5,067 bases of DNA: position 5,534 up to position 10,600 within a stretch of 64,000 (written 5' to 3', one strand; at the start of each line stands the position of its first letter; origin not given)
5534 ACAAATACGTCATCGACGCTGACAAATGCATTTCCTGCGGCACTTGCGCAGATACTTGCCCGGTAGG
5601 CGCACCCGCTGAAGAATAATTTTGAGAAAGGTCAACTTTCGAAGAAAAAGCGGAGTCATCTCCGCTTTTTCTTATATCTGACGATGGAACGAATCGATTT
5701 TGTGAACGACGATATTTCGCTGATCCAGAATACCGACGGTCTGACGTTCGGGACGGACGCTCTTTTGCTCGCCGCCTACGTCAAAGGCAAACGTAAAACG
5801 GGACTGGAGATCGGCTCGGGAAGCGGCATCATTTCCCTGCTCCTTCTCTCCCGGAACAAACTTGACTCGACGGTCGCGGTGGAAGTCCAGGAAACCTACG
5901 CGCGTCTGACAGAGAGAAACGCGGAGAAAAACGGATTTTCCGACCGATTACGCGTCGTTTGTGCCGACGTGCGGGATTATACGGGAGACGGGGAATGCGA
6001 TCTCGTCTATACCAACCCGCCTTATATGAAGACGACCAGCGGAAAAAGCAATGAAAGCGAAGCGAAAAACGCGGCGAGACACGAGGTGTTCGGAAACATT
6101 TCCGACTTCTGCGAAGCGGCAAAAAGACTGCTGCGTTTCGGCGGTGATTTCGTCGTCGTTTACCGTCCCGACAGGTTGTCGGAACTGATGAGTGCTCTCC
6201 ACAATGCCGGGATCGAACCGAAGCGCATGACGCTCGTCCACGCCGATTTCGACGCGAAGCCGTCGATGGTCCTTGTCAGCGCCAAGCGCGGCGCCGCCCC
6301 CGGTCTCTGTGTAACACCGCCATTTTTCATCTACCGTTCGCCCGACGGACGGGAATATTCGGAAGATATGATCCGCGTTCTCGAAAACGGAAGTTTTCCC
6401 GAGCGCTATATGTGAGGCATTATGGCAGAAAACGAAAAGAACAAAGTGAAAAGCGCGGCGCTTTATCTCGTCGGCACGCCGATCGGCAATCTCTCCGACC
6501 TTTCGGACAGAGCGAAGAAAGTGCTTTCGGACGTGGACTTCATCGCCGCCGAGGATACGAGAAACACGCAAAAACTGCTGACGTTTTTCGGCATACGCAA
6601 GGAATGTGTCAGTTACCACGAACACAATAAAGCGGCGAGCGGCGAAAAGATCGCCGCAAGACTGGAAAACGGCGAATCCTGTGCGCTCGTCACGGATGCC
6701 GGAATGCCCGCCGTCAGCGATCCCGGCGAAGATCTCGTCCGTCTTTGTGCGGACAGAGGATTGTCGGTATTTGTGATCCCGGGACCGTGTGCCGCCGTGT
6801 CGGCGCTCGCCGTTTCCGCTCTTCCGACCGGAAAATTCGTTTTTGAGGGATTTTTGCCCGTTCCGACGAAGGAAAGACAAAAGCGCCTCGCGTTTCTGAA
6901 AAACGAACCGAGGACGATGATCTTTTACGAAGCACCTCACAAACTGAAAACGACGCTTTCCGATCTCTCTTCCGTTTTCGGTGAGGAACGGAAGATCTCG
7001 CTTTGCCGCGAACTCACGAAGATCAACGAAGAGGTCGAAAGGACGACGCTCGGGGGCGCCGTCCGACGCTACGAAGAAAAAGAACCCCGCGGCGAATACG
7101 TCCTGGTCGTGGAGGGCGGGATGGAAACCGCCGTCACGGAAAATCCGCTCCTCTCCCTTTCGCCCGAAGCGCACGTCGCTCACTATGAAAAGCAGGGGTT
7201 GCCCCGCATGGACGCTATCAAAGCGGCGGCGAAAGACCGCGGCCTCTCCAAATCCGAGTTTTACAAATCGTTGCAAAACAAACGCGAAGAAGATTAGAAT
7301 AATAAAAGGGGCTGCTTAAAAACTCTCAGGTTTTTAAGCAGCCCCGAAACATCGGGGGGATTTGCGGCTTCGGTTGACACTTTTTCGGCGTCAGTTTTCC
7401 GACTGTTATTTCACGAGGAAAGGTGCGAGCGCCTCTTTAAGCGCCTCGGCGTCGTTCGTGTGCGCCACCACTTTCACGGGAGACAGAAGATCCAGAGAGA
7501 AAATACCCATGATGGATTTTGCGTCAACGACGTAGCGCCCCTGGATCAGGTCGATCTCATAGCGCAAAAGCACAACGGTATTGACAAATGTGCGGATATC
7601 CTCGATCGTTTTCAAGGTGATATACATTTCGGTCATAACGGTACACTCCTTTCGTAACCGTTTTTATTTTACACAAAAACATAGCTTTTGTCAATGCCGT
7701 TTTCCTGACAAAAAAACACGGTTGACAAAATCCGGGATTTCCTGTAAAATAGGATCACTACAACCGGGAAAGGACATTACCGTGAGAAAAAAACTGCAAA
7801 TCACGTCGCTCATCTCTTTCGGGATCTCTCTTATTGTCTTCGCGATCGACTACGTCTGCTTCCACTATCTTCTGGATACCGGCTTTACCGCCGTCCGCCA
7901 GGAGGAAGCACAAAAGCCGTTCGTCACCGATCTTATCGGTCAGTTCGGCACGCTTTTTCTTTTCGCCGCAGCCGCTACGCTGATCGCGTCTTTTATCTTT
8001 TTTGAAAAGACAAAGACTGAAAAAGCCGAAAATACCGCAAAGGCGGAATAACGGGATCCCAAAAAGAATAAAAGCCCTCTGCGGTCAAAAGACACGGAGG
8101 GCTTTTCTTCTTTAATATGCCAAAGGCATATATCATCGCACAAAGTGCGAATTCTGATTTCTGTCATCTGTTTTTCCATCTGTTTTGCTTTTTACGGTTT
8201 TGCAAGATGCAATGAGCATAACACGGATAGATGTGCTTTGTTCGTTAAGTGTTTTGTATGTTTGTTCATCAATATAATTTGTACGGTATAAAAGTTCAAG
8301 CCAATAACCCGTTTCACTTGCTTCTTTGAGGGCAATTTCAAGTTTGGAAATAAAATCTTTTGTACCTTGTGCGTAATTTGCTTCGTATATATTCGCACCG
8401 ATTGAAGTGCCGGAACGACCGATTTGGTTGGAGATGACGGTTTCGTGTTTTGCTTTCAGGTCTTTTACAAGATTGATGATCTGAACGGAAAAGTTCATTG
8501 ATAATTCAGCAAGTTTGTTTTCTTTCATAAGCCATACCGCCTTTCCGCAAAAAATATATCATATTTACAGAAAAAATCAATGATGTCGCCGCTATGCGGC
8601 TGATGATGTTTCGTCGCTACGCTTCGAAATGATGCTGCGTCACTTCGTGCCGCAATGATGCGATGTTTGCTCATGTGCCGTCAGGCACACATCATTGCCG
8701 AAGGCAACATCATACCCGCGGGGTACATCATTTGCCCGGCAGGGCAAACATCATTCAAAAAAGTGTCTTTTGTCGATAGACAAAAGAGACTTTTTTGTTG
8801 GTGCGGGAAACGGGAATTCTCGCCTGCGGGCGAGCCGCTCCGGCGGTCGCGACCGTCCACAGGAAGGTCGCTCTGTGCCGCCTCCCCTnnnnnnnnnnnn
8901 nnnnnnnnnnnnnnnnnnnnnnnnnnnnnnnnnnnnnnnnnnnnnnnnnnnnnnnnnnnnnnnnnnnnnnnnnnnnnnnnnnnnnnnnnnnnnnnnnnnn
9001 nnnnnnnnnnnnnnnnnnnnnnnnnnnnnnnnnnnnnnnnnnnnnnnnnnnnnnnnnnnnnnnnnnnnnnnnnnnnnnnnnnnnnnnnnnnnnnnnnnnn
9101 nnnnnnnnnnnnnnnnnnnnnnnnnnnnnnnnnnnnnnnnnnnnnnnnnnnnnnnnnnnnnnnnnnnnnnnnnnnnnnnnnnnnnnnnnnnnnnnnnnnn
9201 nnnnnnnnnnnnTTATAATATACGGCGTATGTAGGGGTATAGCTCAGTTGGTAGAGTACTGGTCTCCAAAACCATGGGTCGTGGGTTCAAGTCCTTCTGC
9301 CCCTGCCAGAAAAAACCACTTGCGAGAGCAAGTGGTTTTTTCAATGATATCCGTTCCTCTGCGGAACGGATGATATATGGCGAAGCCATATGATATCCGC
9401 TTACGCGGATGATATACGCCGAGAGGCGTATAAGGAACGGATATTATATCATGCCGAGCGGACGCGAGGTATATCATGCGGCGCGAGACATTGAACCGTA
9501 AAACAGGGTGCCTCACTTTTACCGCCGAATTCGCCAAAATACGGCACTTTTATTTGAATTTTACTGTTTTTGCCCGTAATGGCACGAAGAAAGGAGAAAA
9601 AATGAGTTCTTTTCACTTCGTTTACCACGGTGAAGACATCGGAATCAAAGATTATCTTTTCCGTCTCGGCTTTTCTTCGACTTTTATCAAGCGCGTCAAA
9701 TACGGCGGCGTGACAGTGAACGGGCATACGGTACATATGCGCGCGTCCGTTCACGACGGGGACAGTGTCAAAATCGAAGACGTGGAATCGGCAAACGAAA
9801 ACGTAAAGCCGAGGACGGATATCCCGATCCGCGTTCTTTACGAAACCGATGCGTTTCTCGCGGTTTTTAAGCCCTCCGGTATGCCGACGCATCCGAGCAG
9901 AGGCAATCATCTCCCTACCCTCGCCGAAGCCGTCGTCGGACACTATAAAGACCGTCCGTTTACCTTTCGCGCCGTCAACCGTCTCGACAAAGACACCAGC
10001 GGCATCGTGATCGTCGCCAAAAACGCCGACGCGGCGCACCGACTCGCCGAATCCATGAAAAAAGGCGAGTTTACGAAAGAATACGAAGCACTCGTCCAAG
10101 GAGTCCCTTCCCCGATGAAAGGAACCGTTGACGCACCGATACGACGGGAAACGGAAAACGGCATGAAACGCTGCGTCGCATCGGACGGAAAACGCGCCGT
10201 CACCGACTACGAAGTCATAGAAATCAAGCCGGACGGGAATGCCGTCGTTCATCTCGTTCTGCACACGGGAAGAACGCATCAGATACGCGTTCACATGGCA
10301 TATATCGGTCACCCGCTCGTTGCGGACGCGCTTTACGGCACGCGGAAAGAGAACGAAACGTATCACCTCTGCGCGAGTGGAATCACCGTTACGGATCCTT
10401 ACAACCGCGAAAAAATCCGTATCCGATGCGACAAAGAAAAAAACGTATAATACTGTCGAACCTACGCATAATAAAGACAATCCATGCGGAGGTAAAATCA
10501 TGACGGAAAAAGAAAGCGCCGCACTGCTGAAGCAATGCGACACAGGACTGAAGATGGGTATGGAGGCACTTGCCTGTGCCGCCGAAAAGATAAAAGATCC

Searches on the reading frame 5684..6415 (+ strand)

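Call 43: search_protein_families(library=pfam, proteins=[window:5684-6415:+], max_evalue=0.001)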
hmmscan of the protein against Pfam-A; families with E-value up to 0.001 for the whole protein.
window:5684-6415:+ (243 aa): 7 families
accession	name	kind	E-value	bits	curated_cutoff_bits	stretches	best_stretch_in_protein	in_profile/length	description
PF05175.20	MTS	-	5.5e-13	49.4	23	1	22-161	18-141/170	Methyltransferase small domain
PF13649.12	Methyltransf_25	-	1.4e-06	29.3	27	1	41-111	2-71/97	Methyltransferase domain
PF01170.24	UPF0020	-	3.8e-06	27.2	22.3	1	62-122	78-139/197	RMKL-like, methyltransferase domain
PF03602.21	Cons_hypoth95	-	1.1e-05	25.7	24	1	35-118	40-127/182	Conserved hypothetical protein 95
PF08241.18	Methyltransf_11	-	3.3e-05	24.9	21.2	1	41-110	1-66/95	Methyltransferase domain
PF12847.13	Methyltransf_18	-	0.00035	21.1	27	1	32-108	11-86/151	Methyltransferase domain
PF06325.19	PrmA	-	0.00086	19.3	22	0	30-111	156-233/296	Ribosomal protein L11 methyltransferase (PrmA)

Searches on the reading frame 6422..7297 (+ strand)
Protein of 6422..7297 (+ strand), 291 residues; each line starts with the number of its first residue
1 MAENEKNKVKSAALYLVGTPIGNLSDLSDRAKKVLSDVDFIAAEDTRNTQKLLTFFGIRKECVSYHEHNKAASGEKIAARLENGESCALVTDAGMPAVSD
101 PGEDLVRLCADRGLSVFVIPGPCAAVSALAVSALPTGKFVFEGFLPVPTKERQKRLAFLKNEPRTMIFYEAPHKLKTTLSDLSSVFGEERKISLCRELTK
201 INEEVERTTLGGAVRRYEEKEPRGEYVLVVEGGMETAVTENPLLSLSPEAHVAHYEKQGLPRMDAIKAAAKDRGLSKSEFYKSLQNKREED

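Call 43: search_protein_families(library=pfam, proteins=[window:6422-7297:+], max_evalue=0.001)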
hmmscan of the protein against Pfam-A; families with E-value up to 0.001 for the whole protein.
window:6422-7297:+ (291 aa): 1 family
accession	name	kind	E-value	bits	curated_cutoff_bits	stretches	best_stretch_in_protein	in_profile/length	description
PF00590.25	TP_methylase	-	5e-32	112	27.8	1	14-211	2-209/212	Tetrapyrrole (Corrin/Porphyrin) Methylases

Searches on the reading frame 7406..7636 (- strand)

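Call 14: search_protein_families(library=pfam, proteins=[window:7406-7636:-], max_evalue=0.01)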
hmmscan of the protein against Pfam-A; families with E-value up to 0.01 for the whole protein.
window:7406-7636:- (76 aa): 1 family
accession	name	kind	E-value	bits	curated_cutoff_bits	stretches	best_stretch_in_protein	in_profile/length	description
PF00381.24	PTS-HPr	-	0.00016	22.1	23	1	16-74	20-79/81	PTS HPr component phosphorylation site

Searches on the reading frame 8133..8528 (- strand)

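Call 14: search_protein_families(library=pfam, proteins=[window:8133-8528:-], max_evalue=0.01)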
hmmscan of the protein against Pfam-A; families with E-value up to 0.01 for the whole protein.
window:8133-8528:- (131 aa): 1 family
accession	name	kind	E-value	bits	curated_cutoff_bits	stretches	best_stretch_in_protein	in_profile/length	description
PF05635.17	23S_rRNA_IVP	-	9e-28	97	33.8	1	3-106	2-105/106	23S rRNA-intervening sequence protein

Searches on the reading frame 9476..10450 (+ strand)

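Call 12: search_protein_families(library=pfam, proteins=[window:9476-10450:+], max_evalue=0.01)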
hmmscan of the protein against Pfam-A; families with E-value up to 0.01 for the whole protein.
window:9476-10450:+ (324 aa): 1 family
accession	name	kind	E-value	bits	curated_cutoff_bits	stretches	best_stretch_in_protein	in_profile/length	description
PF00849.27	PseudoU_synth_2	-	4.8e-32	111.7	26.8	1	127-275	2-151/152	RNA pseudouridylate synthase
